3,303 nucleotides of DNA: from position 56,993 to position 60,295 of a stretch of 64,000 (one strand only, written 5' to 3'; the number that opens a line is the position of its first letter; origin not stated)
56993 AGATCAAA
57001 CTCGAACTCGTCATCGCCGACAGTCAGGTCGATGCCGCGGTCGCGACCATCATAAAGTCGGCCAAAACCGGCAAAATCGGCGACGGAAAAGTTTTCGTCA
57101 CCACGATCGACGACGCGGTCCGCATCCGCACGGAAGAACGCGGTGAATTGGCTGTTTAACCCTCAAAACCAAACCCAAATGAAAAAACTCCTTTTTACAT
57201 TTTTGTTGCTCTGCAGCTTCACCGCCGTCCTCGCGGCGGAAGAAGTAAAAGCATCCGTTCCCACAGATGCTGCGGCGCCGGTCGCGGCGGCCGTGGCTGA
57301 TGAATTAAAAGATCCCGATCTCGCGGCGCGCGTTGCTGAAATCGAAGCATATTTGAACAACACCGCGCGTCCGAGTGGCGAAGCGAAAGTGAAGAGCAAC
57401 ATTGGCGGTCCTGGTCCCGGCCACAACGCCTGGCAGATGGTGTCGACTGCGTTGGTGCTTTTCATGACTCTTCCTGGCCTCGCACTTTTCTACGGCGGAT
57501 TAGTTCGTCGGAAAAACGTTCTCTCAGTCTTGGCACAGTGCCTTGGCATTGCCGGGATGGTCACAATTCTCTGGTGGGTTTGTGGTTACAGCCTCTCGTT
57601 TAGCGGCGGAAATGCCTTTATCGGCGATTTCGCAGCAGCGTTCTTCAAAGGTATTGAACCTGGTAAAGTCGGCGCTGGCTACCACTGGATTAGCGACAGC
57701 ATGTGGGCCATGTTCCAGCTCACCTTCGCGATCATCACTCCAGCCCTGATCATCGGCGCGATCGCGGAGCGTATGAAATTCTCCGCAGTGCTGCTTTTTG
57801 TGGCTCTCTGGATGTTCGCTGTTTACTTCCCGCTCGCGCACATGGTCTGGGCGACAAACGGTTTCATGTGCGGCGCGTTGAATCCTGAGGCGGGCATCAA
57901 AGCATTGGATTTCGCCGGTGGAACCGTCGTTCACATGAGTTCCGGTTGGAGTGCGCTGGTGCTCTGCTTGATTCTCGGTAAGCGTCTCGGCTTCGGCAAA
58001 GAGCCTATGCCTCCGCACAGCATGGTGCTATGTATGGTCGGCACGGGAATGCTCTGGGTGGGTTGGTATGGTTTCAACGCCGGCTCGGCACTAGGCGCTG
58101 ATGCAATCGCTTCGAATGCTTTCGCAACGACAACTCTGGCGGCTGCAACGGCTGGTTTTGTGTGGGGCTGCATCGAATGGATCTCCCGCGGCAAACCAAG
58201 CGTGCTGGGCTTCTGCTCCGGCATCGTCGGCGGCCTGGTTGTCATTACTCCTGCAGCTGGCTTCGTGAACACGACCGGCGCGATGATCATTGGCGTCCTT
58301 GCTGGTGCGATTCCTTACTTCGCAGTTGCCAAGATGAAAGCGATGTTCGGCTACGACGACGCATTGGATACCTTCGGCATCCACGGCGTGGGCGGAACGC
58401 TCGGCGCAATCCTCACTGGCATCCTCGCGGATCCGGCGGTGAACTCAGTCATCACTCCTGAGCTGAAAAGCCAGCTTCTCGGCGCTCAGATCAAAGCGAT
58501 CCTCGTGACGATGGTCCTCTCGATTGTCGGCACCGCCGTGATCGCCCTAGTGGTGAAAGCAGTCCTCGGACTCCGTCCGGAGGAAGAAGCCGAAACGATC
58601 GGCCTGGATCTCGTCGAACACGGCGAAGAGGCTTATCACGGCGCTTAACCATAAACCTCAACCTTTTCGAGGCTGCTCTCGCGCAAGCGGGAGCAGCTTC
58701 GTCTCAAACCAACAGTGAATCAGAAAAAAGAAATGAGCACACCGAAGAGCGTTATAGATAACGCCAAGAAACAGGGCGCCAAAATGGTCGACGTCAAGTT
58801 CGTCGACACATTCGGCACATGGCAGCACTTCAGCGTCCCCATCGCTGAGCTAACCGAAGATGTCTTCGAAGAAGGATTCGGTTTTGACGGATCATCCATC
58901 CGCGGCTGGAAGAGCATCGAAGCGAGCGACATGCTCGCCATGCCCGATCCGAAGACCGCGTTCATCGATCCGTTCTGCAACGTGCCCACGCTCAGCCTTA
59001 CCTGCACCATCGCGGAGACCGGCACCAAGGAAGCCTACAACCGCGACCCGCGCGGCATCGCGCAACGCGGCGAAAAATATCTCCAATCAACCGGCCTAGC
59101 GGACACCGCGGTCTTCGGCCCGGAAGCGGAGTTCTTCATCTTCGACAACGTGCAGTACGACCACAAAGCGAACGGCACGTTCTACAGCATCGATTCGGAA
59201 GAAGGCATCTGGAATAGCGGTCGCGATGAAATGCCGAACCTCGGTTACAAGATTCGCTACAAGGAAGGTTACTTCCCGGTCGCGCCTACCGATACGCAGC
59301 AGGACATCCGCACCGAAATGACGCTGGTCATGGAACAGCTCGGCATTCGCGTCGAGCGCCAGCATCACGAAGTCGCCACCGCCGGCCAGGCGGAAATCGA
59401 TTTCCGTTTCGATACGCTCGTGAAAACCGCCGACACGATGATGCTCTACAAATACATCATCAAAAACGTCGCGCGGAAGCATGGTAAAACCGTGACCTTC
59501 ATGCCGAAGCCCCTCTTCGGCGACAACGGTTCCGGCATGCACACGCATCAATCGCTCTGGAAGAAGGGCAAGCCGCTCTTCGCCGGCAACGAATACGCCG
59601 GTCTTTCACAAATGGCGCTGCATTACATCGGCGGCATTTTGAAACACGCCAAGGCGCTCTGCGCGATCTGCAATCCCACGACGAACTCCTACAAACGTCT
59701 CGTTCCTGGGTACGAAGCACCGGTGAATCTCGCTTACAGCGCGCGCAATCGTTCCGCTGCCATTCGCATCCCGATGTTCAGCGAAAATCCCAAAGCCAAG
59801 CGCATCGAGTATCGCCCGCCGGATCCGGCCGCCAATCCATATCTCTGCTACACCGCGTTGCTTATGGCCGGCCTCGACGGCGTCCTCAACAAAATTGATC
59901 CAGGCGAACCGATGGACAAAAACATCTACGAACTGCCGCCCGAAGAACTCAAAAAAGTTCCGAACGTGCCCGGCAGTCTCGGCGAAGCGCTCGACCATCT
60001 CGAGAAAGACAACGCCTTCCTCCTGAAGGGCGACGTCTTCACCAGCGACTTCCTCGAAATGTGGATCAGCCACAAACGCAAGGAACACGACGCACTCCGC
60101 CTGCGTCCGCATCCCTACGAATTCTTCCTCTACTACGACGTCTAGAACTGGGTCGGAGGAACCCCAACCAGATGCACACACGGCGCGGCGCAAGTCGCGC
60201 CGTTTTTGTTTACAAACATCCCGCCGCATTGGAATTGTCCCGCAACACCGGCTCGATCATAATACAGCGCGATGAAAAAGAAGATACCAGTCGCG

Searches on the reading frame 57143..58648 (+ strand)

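Call 38: search_protein_families(library=pfam, proteins=[window:57143-58648:+], max_evalue=0.00001)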
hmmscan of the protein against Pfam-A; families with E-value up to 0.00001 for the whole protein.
window:57143-58648:+ (501 aa): 1 family
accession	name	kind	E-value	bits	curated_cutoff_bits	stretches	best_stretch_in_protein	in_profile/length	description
PF00909.26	Ammonium_transp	-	2e-112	376.3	23.2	1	96-498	1-399/399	Ammonium Transporter Family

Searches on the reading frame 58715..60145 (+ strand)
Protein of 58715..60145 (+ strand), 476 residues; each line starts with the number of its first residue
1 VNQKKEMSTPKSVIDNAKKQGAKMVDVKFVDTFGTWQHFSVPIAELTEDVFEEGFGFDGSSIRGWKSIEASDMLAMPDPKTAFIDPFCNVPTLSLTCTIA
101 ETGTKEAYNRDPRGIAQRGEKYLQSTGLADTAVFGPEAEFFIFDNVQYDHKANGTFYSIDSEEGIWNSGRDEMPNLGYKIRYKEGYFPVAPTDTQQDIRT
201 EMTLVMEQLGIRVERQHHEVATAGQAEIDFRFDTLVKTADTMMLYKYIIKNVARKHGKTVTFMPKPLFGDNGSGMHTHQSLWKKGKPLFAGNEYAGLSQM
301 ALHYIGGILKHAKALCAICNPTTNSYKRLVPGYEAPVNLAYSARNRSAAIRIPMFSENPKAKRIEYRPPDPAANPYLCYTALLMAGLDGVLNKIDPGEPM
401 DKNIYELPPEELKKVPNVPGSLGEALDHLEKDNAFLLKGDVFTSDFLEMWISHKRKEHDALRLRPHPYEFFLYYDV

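Call 38: search_protein_families(library=pfam, proteins=[window:58715-60145:+], max_evalue=0.00001)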
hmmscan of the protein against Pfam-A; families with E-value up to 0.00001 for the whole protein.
window:58715-60145:+ (476 aa): 2 families
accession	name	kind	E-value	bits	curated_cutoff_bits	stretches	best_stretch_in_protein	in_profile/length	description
PF00120.29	Gln-synt_C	-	5.8e-143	476.5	24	1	110-472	2-343/344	Glutamine synthetase, catalytic domain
PF03951.24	Gln-synt_N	-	1.4e-30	105.2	33.4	1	22-100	2-80/82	Glutamine synthetase, beta-Grasp domain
